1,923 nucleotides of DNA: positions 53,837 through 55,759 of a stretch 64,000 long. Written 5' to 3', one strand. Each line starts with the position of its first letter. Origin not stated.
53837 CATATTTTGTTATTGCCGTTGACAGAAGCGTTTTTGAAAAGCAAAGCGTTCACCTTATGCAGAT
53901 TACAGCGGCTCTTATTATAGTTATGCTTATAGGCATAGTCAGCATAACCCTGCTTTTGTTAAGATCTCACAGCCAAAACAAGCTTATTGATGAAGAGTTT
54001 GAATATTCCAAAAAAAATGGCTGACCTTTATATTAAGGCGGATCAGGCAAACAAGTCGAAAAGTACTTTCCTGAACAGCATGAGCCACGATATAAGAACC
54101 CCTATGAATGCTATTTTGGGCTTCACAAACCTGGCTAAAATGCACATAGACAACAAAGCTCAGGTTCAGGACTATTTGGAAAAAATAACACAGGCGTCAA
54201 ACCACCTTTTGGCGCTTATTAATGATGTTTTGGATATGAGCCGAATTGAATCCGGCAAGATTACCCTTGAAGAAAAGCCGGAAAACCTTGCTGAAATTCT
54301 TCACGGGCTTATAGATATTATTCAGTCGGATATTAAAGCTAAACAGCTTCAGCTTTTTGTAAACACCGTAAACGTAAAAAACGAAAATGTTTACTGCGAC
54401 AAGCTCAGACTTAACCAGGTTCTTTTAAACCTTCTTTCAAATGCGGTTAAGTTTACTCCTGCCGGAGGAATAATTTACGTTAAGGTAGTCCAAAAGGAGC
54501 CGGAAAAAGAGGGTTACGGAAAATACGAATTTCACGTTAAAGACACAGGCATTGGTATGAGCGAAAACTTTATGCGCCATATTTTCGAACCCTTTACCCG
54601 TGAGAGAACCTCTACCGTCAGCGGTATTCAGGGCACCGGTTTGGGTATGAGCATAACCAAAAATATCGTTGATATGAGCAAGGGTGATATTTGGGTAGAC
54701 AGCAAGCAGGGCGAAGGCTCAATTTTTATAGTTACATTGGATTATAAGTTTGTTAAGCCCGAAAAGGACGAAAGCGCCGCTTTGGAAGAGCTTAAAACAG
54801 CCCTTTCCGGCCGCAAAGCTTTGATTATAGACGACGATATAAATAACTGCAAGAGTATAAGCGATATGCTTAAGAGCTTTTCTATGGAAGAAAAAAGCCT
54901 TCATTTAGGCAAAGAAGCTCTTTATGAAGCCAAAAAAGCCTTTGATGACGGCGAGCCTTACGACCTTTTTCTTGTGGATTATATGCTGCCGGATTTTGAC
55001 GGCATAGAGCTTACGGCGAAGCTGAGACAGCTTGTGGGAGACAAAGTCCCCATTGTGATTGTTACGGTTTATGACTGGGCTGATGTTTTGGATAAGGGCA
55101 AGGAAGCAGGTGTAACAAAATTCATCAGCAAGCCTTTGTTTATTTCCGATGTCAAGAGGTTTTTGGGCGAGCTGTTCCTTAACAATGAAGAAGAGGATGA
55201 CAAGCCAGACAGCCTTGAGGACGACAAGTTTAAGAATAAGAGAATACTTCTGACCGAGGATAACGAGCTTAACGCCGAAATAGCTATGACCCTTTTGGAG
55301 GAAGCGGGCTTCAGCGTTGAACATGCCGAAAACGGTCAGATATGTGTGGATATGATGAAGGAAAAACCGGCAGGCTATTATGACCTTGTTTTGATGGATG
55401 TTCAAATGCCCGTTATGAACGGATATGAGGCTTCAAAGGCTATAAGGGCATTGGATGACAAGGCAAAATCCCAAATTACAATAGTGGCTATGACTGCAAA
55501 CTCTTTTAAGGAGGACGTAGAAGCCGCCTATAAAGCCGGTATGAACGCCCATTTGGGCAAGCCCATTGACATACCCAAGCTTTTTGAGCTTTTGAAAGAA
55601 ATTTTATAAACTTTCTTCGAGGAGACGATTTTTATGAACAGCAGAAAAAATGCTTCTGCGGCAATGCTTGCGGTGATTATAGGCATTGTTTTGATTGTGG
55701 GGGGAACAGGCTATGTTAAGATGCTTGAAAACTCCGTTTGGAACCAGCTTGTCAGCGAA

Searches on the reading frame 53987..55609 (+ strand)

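Call 51: search_protein_families(library=pfam, proteins=[window:53987-55609:+], max_evalue=0.001)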
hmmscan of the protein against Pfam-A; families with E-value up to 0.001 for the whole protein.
window:53987-55609:+ (540 aa): 3 families
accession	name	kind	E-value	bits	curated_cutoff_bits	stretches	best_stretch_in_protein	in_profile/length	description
PF00072.30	Response_reg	-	4.1e-41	140.1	30.2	2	420-536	1-110/111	Response regulator receiver domain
PF02518.31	HATPase_c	-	3.1e-27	95.7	26.4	1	138-253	2-109/111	Histidine kinase-, DNA gyrase B-, and HSP90-like ATPase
PF00512.31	HisKA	-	6.6e-20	71.4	26.9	1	24-90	1-66/66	His Kinase A (phospho-acceptor) domain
